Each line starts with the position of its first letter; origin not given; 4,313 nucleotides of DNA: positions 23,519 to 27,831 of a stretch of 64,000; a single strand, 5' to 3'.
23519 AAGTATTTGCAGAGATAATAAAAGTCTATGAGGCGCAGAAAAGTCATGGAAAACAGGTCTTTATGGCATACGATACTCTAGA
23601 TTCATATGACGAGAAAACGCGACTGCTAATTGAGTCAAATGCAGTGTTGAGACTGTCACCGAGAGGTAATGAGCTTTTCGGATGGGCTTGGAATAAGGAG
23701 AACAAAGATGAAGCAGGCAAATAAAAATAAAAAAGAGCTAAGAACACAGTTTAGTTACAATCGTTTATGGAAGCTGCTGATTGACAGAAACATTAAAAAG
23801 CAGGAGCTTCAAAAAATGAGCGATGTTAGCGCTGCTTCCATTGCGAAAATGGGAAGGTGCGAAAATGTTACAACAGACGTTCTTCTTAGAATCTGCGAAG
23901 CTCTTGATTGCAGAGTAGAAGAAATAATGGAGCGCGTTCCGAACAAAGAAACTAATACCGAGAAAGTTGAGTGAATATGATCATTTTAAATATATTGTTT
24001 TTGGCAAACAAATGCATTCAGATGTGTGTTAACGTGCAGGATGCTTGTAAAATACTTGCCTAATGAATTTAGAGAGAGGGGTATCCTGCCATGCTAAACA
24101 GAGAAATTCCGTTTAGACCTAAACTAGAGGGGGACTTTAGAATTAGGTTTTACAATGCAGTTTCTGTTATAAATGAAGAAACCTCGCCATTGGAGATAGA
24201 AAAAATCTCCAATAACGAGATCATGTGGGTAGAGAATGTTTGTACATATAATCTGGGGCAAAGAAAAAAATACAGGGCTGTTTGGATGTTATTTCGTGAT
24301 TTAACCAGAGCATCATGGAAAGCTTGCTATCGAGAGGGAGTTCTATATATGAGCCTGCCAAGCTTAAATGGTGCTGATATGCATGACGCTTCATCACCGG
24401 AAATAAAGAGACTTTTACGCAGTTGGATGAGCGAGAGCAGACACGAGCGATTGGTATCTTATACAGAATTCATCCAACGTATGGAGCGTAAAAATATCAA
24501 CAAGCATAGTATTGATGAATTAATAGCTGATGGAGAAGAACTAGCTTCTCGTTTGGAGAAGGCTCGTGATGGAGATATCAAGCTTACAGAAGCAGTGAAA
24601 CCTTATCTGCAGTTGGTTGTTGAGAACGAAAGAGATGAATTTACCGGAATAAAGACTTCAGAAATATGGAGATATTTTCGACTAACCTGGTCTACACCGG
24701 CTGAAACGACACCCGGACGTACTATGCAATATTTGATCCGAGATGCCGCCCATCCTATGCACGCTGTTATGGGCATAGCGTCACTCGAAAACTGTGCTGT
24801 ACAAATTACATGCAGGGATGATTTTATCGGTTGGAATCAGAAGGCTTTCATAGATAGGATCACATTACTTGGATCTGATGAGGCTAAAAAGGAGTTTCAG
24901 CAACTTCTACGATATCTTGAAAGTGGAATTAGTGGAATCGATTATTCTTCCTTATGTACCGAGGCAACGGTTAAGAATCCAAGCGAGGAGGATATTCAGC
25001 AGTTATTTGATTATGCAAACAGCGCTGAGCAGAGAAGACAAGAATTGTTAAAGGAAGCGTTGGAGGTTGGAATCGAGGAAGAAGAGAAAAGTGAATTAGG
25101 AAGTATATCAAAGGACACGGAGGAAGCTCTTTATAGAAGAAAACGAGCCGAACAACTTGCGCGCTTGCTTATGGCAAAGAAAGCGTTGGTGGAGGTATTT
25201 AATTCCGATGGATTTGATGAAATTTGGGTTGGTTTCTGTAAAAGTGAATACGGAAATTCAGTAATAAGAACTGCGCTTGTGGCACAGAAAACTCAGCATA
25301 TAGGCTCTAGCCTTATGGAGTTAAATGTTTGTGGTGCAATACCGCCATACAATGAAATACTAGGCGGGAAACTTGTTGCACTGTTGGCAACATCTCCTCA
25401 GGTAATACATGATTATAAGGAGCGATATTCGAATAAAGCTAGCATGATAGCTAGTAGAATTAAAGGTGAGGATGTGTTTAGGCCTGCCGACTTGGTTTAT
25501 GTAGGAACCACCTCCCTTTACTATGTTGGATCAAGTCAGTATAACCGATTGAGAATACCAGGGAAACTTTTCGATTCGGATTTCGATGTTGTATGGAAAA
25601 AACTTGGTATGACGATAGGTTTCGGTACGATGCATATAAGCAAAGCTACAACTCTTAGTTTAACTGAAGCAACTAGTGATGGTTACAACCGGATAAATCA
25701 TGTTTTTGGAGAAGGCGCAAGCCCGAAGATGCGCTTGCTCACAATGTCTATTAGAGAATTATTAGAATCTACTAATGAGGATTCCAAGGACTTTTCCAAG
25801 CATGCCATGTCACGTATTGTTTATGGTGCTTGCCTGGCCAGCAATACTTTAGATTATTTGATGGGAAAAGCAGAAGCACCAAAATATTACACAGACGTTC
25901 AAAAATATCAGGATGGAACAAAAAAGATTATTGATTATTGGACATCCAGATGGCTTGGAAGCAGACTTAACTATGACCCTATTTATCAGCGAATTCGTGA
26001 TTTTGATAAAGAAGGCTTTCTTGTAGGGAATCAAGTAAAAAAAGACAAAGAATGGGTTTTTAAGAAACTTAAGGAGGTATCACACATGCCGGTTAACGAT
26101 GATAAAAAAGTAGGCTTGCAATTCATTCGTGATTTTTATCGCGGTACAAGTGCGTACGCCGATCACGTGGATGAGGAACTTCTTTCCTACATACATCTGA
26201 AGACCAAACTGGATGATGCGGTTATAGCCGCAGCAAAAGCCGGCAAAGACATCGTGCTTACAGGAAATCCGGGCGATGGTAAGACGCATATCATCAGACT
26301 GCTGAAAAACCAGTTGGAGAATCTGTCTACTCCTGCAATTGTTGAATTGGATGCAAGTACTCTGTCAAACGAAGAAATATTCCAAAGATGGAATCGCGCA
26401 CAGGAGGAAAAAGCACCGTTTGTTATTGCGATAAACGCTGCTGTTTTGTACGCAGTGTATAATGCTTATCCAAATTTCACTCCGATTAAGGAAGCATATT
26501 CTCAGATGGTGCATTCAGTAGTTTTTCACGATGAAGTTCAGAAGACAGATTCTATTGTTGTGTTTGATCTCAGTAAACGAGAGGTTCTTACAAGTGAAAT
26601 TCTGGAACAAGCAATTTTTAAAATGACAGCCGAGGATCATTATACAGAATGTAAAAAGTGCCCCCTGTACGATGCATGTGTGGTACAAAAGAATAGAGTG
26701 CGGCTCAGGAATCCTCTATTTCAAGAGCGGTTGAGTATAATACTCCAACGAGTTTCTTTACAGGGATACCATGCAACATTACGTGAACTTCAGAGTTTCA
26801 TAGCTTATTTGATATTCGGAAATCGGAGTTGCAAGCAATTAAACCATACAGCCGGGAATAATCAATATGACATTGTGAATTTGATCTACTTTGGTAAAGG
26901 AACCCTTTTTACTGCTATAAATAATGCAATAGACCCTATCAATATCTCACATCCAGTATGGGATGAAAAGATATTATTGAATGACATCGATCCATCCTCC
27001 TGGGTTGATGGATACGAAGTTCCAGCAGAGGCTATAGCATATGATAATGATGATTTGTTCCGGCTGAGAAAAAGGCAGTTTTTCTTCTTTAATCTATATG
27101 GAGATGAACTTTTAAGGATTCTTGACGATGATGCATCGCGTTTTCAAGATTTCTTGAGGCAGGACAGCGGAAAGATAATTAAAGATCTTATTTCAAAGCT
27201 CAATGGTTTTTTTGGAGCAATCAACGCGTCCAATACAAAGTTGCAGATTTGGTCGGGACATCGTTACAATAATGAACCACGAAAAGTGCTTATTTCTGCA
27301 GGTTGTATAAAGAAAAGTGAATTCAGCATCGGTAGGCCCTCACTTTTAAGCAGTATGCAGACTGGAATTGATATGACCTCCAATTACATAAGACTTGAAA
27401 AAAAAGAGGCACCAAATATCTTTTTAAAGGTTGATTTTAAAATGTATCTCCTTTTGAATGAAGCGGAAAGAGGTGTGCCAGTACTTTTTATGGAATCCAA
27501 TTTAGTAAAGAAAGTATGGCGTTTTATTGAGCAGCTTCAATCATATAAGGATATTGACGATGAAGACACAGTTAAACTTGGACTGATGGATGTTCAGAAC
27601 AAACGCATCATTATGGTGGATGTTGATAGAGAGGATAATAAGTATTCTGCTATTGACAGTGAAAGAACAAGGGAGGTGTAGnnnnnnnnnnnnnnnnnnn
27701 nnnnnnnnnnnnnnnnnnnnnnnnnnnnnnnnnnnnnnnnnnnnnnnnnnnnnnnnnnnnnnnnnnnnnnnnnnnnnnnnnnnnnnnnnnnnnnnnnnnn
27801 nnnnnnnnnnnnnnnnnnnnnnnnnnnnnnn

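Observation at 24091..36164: Six-gene cluster led by a DruA-like/P-loop fusion and a nuclease-FtsK giant: candidate undescribed defence system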

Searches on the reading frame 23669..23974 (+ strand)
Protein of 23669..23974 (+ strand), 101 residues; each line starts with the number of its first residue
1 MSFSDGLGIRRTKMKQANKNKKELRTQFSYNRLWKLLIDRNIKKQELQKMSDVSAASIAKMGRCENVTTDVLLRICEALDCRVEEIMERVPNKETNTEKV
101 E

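Call 7: search_protein_families(library=padloc, proteins=[window:23669-23974:+], max_evalue=0.01)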
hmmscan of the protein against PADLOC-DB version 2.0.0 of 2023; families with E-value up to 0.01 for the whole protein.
window:23669-23974:+ (101 aa): 2 families
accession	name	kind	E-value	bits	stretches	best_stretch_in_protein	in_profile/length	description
PDLC03951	RmrA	-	0.00018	18.6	1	27-96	7-77/400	-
PDLC04762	PDC-M64C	-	0.0011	17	1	6-88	6-88/97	-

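Call 8: search_protein_families(library=pfam, proteins=[window:23669-23974:+], max_evalue=0.01)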
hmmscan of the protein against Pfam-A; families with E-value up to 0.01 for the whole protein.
window:23669-23974:+ (101 aa): 2 families
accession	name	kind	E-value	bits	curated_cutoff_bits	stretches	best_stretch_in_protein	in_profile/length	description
PF13443.12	HTH_26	-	7e-18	65.1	22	1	32-91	1-62/63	Cro/C1-type HTH DNA-binding domain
PF01381.28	HTH_3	-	0.00067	20.1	23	1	37-86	5-55/55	Helix-turn-helix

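Call 35: search_protein_families(library=ncbifam, proteins=[window:23669-23974:+], max_evalue=1)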
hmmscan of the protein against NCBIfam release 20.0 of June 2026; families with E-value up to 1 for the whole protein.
window:23669-23974:+ (101 aa): 3 families
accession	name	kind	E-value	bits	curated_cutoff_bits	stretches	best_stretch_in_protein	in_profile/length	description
NF000090.1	trans_reg_VanU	equivalog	5.7e-21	74.5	150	1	28-93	3-68/75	glycopeptide resistance transcriptional regulator VanU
NF006015.0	PRK08154.1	subfamily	1.8e-05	24.1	204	1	11-96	14-99/314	anaerobic benzoate catabolism transcriptional regulator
NF010465.0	PRK13890.1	equivalog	0.0011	19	96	1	30-89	7-67/121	conjugal transfer protein TrbA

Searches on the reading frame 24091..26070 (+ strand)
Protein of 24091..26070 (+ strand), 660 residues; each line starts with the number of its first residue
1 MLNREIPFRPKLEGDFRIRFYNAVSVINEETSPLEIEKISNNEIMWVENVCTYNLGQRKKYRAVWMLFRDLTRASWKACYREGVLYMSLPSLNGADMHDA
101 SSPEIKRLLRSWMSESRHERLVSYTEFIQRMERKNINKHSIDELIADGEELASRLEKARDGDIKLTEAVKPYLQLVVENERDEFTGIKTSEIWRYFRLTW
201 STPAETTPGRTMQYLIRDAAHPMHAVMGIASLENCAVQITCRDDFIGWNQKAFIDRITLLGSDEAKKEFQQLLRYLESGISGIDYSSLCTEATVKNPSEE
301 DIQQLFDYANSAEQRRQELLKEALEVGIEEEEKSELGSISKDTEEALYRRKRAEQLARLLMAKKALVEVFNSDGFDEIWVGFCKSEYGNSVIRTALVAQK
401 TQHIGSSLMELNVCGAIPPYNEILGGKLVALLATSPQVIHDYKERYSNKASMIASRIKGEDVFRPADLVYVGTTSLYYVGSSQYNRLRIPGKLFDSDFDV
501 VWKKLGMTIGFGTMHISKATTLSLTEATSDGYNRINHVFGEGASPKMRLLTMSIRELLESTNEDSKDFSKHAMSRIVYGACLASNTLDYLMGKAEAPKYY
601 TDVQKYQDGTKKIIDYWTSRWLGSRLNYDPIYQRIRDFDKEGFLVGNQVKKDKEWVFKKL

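Call 102: search_solved_structures(query=A6, max_evalue=1)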
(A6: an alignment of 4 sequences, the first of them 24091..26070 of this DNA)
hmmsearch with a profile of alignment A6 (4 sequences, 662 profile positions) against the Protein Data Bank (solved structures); distinct sequences matched with E-value up to 1: 4.
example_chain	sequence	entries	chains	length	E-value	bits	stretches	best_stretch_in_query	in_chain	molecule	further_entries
9ipu_L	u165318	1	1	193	0.17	13.4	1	264-333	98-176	E3 ubiquitin-protein ligase RNF168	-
5ydk_A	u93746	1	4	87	0.18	13.3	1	272-333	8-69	E3 ubiquitin-protein ligase RNF168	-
5xit_E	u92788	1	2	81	0.19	13.3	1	272-333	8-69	E3 ubiquitin-protein ligase RNF168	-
5xis_A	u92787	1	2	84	0.2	13.2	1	272-333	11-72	E3 ubiquitin-protein ligase RNF168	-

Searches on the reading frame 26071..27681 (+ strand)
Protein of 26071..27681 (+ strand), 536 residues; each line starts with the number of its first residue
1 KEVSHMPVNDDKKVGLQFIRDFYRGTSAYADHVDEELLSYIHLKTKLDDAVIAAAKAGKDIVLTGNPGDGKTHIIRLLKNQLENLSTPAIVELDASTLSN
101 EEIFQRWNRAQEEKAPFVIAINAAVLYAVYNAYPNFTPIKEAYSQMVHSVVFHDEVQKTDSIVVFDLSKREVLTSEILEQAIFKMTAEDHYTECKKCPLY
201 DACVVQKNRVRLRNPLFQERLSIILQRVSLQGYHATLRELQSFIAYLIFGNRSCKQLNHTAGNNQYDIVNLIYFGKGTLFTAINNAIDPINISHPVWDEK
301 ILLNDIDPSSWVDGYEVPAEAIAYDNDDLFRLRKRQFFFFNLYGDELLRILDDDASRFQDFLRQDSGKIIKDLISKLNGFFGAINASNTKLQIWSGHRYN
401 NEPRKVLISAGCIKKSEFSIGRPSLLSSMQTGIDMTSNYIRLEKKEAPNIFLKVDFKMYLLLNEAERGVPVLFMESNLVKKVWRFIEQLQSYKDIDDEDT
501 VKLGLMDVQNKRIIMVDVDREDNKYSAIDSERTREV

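Call 101: search_solved_structures(query=A5, max_evalue=1)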
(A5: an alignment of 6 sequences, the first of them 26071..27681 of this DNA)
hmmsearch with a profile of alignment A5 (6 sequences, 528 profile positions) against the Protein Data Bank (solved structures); distinct sequences matched with E-value up to 1: 73 (the best 60 are shown).
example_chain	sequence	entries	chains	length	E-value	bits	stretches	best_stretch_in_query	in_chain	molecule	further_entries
4xgu_A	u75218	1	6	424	0.00048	22.3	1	23-99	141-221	Putative pachytene checkpoint protein 2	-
9eq2_A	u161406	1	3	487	0.0022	20.1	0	43-102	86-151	RuvB-like protein 1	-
6hz4_A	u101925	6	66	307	0.02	17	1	29-77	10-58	5-methylcytosine-specific restriction enzyme B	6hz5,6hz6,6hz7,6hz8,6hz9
9n00_A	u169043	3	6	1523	0.047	15.7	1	33-77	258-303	AAA family ATPase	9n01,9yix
6ut6_A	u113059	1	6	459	0.057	15.5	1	29-77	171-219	5-methylcytosine-specific restriction enzyme B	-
7vsr_A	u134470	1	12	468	0.06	15.4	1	29-77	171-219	5-methylcytosine-specific restriction enzyme B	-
7p52_A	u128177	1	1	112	0.072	15.1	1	30-69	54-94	Nitrogen regulatory protein GlnK1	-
2j9c_A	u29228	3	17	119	0.077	15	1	30-69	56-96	HYPOTHETICAL NITROGEN REGULATORY PII-LIKE PROTEIN MJ0059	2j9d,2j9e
2j9d_E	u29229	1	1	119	0.077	15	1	30-69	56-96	HYPOTHETICAL NITROGEN REGULATORY PII-LIKE PROTEIN MJ0059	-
4r25_A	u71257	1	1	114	0.12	14.4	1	33-67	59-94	Nitrogen regulatory PII-like protein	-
2yvu_A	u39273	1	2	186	0.14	14.2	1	48-86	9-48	Probable adenylyl-sulfate kinase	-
4rx6_A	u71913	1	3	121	0.14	14.2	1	33-67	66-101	Nitrogen regulatory PII-like protein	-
7owe_E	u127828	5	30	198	0.17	13.9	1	55-107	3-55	Adenylate kinase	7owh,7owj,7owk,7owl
9r72_B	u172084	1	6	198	0.18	13.8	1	55-107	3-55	Adenylate kinase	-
7p4y_A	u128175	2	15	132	0.2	13.7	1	28-70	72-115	GlnK2 from Methanothermococcus thermolithotrophicus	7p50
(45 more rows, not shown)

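Call 106: find_related_loci(query=A5, collection=metagenome_contigs, flank=10000)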
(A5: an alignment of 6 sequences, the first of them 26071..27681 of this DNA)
Query A5 (536 aa) in metagenome_contigs; peptide patterns used: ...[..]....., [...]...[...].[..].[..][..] (x = any residue, [..] = any of these).
600 stretches matched a pattern (row limit reached: there are more); 331 encode a relative of the query (tblastn E <= 1e-3); the best 80 are kept; 80 distinct loci.
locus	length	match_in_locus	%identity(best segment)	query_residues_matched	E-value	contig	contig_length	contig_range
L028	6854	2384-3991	100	1-536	0e+0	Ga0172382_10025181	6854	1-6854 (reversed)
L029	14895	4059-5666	84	1-536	0e+0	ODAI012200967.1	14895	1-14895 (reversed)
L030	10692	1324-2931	83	1-536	0e+0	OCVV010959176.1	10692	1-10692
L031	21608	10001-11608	81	1-536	0e+0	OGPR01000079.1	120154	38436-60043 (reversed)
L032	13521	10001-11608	78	1-536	0e+0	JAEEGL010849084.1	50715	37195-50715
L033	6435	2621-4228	77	1-536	0e+0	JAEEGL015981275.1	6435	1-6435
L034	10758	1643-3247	77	1-535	0e+0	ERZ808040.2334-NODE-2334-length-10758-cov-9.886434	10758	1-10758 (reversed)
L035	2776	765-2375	72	1-536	0e+0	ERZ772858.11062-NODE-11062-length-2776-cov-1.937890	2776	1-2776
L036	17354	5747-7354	70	1-536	0e+0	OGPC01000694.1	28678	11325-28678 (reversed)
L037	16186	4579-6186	70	1-536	0e+0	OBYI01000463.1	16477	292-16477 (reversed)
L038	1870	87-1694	68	1-536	0e+0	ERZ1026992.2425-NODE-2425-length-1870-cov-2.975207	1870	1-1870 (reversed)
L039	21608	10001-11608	68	1-536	0e+0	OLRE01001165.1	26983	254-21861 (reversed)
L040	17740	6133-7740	68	1-536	0e+0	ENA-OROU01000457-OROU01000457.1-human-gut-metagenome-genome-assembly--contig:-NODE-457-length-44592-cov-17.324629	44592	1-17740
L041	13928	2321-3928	68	1-536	0e+0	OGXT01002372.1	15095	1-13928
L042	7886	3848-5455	68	1-536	0e+0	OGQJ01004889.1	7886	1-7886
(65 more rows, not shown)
